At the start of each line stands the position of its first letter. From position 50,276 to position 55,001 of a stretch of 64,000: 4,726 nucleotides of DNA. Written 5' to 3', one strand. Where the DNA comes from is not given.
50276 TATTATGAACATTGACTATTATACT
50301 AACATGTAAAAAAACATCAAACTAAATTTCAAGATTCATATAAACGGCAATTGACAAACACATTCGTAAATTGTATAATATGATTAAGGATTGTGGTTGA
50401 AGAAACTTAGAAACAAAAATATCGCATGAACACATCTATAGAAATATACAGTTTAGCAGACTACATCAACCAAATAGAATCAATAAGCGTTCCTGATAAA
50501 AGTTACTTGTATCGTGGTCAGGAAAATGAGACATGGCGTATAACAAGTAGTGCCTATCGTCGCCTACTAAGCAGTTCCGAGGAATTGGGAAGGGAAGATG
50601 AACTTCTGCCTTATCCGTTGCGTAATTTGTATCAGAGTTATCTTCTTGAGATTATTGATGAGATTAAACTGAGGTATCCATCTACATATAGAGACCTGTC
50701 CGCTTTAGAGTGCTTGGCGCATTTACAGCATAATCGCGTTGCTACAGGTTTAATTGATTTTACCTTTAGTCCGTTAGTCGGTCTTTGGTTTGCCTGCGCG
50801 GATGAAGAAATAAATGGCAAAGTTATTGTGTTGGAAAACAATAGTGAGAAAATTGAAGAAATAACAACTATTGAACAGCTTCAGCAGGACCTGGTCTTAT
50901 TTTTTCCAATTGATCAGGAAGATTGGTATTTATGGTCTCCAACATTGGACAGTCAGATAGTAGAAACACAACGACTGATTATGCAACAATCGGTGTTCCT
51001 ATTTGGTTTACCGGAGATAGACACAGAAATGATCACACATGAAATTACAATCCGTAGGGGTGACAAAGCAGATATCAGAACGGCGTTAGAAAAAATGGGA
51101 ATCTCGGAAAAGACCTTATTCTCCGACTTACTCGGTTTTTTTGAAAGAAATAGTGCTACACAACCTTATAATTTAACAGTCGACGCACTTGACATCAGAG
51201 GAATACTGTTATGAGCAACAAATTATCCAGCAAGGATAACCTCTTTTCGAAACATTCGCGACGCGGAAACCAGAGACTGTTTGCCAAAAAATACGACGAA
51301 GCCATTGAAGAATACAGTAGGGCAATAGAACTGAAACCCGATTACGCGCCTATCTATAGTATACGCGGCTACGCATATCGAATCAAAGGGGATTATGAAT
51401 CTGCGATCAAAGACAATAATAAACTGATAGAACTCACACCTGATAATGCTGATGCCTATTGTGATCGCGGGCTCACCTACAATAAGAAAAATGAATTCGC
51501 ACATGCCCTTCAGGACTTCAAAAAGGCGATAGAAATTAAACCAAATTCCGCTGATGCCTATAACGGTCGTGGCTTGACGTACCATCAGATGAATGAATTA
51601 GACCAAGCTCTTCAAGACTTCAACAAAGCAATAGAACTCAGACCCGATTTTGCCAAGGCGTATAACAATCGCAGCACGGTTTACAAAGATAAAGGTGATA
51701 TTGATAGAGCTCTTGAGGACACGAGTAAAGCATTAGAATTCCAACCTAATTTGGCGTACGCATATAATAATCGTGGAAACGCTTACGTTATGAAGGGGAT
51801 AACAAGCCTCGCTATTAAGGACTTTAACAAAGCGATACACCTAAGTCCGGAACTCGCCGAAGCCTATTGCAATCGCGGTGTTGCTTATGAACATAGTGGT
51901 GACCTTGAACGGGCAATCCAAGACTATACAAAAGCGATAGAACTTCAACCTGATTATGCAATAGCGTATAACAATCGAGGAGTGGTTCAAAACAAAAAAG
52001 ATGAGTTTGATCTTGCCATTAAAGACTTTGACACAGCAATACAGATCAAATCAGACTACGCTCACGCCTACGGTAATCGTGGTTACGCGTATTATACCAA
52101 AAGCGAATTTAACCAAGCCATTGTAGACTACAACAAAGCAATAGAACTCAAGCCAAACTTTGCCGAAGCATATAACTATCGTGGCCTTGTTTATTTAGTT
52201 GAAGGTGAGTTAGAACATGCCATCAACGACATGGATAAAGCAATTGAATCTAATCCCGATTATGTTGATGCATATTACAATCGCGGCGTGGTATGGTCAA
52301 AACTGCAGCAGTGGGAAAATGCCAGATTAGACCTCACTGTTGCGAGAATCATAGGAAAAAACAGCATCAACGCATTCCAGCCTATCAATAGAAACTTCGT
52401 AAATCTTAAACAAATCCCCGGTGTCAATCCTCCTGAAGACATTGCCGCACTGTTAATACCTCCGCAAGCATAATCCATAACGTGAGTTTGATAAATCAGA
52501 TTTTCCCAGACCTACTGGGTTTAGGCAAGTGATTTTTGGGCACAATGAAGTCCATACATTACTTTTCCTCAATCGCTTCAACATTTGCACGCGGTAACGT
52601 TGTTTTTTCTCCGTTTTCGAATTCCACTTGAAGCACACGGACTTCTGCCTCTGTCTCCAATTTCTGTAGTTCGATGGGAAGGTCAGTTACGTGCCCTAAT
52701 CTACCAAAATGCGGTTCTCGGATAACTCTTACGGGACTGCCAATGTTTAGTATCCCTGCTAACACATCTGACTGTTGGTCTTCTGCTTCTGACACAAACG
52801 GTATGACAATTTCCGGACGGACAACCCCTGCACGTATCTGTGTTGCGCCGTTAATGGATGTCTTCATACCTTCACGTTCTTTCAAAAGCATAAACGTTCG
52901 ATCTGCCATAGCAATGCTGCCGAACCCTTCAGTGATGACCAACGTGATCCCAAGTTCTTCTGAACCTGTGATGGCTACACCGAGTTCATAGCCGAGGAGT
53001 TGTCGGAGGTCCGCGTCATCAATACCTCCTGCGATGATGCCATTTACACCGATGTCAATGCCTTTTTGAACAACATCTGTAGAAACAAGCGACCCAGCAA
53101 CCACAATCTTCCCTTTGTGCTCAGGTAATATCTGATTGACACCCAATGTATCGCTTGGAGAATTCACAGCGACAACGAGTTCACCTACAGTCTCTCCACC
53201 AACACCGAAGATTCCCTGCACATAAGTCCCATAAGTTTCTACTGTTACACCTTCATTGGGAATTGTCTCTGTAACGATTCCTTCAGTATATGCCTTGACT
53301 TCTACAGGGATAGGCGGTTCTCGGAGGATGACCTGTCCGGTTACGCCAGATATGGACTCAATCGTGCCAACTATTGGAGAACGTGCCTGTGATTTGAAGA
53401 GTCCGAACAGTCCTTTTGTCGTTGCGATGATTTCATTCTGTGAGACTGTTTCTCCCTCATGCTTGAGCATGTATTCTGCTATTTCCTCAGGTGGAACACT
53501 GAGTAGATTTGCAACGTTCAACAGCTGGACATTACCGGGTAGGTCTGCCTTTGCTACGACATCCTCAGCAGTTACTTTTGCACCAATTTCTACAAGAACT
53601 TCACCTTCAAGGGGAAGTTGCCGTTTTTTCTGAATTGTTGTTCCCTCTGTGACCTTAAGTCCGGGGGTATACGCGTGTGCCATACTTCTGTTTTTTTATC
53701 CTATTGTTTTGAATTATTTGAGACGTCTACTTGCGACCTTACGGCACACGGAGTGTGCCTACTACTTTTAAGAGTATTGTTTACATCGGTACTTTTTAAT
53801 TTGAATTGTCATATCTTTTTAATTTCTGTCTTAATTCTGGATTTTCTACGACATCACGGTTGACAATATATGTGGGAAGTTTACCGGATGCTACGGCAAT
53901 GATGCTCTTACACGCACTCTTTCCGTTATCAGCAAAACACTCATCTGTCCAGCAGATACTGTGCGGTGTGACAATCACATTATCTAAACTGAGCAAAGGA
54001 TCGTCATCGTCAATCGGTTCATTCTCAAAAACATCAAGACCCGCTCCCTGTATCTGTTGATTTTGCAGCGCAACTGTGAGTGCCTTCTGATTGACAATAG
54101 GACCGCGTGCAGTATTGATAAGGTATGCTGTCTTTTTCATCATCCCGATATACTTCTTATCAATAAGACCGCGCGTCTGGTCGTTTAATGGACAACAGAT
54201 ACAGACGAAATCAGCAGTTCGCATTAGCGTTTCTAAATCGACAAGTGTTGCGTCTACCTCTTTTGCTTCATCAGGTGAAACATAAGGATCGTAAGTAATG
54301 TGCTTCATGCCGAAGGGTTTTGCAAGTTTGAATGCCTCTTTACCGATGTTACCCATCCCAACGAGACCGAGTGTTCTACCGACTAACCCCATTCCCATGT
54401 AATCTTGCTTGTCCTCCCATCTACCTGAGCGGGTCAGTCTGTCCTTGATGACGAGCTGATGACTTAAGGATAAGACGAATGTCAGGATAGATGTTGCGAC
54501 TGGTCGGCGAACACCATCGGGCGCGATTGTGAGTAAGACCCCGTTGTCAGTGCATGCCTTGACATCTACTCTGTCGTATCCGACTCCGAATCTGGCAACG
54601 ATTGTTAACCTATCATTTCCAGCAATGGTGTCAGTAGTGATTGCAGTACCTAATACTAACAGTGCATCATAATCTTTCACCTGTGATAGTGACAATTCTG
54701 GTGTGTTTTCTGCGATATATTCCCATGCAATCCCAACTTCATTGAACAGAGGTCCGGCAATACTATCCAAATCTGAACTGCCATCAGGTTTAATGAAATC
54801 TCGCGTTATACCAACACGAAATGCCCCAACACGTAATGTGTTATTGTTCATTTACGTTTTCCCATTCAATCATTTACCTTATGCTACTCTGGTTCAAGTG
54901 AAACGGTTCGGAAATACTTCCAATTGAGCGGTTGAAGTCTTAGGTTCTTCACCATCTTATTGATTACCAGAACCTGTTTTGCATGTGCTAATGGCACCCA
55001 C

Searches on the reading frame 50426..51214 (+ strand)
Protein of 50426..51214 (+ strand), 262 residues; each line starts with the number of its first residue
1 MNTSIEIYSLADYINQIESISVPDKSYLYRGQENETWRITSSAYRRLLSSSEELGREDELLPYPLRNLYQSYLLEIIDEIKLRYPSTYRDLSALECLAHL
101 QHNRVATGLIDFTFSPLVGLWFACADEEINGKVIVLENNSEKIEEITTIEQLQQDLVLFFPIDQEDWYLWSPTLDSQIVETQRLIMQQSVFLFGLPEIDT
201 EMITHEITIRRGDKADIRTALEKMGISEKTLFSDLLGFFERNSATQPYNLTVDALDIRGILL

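Call 19: search_protein_families(library=pfam, proteins=[window:50426-51214:+], max_evalue=0.00001)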
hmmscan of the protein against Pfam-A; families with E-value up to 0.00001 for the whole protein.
window:50426-51214:+ (262 aa): 1 family
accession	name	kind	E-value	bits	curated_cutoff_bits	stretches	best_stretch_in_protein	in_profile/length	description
PF08867.16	FRG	-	1.7e-15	58.1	25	1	26-128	2-90/94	FRG domain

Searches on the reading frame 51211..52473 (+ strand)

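Call 19: search_protein_families(library=pfam, proteins=[window:51211-52473:+], max_evalue=0.00001)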
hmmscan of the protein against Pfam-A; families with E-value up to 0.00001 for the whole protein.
window:51211-52473:+ (420 aa): 21 families
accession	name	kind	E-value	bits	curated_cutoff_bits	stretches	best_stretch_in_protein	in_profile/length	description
PF00515.34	TPR_1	-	3.6e-92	299.2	27.8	6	216-249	1-34/34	Tetratricopeptide repeat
PF13414.12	TPR_11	-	4.9e-86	282.6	26.8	10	291-329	1-39/42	TPR repeat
PF07719.23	TPR_2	-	4.8e-68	220.1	27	2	216-249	1-34/34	Tetratricopeptide repeat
PF13431.12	TPR_17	-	4.5e-60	195.4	24.4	1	103-135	2-34/34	Tetratricopeptide repeat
PF13181.12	TPR_8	-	1.8e-57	187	25.7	2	216-249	1-34/34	Tetratricopeptide repeat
PF13432.12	TPR_16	-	1.5e-37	128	32.7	3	222-283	3-64/65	Tetratricopeptide repeat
PF13371.12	TPR_9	-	2.2e-36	124.1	35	1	57-116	6-65/73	Tetratricopeptide repeat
PF13424.12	TPR_12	-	8e-31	106.5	30.1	0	249-314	2-75/77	Tetratricopeptide repeat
PF25575.1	TPR_BSK1_C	-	1.2e-19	70.8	42.2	0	291-356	49-115/118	Serine/threonine-protein kinase BSK1-like, TPR repeats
PF13428.12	TPR_14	-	1.4e-19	69.1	23.5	0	319-359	2-42/44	Tetratricopeptide repeat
PF14559.12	TPR_19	-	2.3e-16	60.3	25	0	94-147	5-58/68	Tetratricopeptide repeat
PF12569.14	NatA_aux_su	-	1.8e-15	57.3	33.3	0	124-174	202-252/515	N-terminal acetyltransferase A, auxiliary subunit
PF10516.15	SHNi-TPR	-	3.2e-12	46.2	21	0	299-314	16-31/38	SHNi-TPR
PF01239.28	PPTA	-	6.5e-12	44.8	29.5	0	335-364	2-31/32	Protein prenyltransferase alpha subunit repeat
PF13374.12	TPR_10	-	1.3e-11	44.6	27.5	0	114-144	2-32/42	Tetratricopeptide repeat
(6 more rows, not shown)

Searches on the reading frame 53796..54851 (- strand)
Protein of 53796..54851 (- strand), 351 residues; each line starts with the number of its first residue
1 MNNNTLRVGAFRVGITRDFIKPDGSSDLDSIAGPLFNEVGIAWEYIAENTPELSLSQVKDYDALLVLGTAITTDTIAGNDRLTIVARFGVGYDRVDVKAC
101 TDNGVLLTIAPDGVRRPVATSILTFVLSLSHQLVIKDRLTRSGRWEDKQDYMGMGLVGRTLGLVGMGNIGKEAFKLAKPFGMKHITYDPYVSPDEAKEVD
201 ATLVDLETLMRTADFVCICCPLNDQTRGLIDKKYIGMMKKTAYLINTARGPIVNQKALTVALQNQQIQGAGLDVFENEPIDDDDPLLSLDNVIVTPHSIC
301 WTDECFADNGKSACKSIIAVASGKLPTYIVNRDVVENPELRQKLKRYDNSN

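Call 19: search_protein_families(library=pfam, proteins=[window:53796-54851:-], max_evalue=0.00001)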
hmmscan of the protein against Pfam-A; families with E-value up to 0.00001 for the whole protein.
window:53796-54851:- (351 aa): 2 families
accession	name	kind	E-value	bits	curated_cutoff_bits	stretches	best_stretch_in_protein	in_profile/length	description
PF02826.25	2-Hacid_dh_C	-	3e-60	203.1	25.1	1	124-297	2-176/178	D-isomer specific 2-hydroxyacid dehydrogenase, NAD binding domain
PF00389.36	2-Hacid_dh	-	1.1e-15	58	24.6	1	35-331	14-134/134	D-isomer specific 2-hydroxyacid dehydrogenase, catalytic domain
